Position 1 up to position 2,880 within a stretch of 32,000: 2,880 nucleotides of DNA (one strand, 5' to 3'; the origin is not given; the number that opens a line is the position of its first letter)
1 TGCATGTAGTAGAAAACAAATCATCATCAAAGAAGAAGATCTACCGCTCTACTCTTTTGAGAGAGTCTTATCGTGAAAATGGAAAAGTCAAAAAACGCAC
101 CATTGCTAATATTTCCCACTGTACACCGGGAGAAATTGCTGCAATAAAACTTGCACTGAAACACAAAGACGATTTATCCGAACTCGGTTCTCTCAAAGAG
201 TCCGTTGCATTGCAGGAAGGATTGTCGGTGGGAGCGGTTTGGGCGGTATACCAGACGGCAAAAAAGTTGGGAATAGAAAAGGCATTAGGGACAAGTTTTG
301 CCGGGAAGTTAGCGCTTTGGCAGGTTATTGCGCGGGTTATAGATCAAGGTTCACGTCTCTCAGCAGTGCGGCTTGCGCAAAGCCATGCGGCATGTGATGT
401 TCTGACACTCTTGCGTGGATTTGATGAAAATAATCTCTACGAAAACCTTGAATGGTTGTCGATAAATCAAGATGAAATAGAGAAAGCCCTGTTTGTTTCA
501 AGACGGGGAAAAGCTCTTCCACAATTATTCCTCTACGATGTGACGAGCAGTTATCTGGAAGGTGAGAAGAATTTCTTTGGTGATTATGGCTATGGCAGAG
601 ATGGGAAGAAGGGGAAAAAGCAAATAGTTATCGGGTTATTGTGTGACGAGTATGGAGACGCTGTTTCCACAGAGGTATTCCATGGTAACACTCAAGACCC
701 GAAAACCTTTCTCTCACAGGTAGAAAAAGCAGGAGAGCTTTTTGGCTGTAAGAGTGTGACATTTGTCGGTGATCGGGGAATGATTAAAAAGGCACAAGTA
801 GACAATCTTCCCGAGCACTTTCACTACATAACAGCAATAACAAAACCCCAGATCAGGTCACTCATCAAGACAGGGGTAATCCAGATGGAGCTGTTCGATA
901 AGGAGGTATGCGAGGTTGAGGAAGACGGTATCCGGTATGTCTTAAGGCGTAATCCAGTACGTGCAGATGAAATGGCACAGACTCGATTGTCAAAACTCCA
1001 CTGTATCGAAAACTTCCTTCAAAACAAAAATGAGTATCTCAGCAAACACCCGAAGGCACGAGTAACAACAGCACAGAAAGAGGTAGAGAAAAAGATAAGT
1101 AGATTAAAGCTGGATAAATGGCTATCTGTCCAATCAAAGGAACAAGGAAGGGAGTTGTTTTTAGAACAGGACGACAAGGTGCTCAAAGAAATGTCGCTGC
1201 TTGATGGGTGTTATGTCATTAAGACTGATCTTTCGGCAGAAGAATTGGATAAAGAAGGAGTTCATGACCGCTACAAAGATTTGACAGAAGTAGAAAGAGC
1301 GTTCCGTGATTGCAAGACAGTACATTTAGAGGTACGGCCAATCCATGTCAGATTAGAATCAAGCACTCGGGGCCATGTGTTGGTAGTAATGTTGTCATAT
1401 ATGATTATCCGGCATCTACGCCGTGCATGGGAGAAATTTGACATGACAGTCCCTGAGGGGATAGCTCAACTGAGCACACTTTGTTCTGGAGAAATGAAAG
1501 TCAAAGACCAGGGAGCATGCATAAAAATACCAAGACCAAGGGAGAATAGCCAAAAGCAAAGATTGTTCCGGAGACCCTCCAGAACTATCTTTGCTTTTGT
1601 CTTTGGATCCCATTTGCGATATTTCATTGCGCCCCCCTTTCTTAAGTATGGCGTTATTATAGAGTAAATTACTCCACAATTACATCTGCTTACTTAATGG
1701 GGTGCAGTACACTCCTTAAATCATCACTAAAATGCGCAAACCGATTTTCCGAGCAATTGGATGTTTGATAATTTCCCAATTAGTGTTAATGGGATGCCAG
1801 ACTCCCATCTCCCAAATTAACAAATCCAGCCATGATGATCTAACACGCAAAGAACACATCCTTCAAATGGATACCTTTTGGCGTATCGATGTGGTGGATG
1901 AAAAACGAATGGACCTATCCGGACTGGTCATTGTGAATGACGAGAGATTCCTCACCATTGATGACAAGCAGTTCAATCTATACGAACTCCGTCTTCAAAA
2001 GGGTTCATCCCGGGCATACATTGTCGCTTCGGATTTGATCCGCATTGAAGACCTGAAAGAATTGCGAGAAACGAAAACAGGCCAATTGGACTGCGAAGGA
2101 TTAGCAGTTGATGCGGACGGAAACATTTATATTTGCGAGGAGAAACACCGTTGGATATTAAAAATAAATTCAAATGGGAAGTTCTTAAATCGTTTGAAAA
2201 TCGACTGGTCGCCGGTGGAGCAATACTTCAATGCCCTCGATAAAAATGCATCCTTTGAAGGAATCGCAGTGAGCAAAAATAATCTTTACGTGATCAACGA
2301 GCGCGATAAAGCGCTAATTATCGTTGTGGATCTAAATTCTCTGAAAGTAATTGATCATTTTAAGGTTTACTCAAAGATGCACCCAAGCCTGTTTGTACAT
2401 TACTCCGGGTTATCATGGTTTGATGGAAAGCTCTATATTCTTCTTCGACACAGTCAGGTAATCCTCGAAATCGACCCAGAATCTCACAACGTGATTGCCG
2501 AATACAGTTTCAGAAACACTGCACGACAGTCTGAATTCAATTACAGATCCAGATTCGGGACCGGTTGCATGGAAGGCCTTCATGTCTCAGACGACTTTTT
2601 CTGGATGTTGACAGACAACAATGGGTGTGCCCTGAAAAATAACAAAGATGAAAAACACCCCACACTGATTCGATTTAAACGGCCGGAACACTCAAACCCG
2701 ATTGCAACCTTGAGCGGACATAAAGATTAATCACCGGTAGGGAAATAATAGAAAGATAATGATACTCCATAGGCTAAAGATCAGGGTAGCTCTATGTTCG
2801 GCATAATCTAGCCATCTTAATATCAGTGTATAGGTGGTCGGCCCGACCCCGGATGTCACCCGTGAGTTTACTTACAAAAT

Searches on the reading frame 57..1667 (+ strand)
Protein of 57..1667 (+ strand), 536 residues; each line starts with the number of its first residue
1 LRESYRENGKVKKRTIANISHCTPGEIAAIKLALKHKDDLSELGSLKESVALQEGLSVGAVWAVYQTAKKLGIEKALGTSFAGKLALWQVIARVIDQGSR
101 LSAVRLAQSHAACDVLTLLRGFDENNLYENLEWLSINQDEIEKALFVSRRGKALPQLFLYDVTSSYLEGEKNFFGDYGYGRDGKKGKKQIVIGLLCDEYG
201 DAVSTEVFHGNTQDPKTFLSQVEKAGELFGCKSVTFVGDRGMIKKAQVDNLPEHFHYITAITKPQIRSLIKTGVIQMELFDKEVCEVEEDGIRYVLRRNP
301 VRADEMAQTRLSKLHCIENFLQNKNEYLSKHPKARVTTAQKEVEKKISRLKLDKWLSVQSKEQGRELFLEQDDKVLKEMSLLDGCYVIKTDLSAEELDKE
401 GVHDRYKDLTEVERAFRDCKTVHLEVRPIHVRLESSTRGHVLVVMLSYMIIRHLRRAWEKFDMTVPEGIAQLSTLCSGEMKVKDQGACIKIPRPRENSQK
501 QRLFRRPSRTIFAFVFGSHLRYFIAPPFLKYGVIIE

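Call 39: search_protein_families(library=pfam, proteins=[window:57-1667:+])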
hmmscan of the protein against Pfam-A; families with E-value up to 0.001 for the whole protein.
window:57-1667:+ (536 aa): 1 family
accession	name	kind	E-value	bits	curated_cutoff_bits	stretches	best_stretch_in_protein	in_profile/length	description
PF01609.27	DDE_Tnp_1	-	7.6e-10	39.3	23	1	155-450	4-200/200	Transposase DDE domain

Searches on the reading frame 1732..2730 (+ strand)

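Call 39: search_protein_families(library=pfam, proteins=[window:1732-2730:+])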
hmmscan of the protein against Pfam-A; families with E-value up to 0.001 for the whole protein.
window:1732-2730:+ (332 aa): 3 families
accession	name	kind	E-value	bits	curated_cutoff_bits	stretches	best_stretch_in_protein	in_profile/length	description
PF13449.12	Phytase-like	-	5.7e-17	63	27.6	1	62-191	6-144/284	Esterase-like activity of phytase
PF06977.17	SdiA-regulated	-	3.1e-08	33.5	21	1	116-252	63-204/249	SdiA-regulated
PF01436.27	NHL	-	0.00076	19.8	20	0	121-139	4-22/28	NHL repeat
